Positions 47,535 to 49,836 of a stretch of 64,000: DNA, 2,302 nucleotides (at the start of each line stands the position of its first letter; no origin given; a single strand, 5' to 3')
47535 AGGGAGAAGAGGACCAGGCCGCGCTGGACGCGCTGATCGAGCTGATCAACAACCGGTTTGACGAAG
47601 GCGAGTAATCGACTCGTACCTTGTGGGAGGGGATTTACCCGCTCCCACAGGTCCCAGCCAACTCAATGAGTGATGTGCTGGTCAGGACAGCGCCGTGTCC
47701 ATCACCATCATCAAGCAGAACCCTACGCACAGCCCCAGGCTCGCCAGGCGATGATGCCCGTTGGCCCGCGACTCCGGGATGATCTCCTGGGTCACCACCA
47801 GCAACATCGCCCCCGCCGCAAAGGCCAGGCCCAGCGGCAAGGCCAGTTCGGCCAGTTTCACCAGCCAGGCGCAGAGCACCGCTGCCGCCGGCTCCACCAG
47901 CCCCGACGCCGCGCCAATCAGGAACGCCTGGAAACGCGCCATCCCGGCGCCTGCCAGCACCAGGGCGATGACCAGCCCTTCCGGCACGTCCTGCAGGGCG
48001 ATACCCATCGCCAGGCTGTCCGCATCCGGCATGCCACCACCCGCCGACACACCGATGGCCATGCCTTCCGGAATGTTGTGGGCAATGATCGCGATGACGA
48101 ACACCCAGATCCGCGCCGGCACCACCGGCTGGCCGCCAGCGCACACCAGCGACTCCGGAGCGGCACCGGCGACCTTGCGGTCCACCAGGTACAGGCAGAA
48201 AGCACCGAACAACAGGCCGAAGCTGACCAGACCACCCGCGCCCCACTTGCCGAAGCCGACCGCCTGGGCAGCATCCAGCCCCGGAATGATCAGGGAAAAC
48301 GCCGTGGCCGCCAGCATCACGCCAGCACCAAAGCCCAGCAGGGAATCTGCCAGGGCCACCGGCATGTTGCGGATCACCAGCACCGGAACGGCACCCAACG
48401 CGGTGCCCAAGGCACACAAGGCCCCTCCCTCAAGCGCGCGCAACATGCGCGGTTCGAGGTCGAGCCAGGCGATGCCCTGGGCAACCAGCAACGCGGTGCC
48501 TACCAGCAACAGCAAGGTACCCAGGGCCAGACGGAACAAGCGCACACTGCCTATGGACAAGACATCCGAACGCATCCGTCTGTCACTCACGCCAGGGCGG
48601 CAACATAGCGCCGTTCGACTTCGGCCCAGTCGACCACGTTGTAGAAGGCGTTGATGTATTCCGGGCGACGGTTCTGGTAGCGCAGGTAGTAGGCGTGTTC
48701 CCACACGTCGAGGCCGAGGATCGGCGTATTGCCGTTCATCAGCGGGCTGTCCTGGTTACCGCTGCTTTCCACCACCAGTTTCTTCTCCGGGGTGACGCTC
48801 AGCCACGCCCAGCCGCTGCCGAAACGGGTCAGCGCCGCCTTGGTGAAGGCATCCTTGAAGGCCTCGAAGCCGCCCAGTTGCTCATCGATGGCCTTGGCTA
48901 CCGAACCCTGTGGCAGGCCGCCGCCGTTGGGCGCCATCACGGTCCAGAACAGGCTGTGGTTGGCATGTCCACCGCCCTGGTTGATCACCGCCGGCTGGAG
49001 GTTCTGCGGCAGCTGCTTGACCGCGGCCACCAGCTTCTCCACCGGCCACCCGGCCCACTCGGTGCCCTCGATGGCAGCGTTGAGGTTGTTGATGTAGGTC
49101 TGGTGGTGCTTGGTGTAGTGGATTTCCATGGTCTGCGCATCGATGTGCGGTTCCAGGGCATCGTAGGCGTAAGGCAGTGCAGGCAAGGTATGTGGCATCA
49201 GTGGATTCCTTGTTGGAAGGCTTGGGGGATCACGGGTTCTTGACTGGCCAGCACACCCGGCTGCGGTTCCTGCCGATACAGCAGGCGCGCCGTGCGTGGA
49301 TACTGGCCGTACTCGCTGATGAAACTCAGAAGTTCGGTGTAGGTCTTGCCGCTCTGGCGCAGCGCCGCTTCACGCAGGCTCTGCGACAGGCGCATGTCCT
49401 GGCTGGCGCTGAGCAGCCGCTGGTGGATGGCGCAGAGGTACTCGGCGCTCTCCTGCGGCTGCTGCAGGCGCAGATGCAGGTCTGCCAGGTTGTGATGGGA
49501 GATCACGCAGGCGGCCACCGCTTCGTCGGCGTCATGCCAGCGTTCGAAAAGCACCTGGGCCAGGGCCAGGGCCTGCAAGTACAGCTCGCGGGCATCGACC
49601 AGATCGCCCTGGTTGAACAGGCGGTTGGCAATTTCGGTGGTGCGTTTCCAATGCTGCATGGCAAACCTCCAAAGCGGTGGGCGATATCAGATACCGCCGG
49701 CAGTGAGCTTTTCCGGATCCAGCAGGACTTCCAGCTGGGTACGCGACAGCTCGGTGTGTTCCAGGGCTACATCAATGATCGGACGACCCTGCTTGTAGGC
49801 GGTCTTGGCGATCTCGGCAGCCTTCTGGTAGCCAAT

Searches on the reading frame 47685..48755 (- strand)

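Call 93: search_protein_families(library=pfam, proteins=[window:47685-48755:-], max_evalue=0.001)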
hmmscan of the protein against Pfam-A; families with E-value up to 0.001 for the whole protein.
window:47685-48755:- (357 aa): 1 family
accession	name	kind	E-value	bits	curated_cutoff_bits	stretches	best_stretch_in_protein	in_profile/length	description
PF02535.28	Zip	-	1.2e-21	77.8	35.1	1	214-352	176-322/323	ZIP Zinc transporter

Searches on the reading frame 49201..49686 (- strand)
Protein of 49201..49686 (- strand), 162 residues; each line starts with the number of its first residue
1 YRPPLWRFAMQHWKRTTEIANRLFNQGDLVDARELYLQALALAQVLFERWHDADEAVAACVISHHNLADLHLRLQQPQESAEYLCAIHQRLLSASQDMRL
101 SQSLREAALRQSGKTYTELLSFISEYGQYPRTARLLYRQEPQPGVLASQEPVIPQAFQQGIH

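Call 93: search_protein_families(library=pfam, proteins=[window:49201-49686:-], max_evalue=0.001)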
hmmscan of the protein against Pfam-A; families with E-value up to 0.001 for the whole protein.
window:49201-49686:- (162 aa): 4 families
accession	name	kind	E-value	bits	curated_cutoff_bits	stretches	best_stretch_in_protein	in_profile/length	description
PF07719.23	TPR_2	-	2.3e-07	30.8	27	0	19-43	7-31/34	Tetratricopeptide repeat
PF13374.12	TPR_10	-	6e-06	26.5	27.5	1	19-47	8-36/42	Tetratricopeptide repeat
PF10952.14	DUF2753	-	1.9e-05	25.3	28.7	1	13-94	1-83/140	Protein of unknown function (DUF2753)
PF13424.12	TPR_12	-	6.9e-05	23.4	30.1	0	19-84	9-68/77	Tetratricopeptide repeat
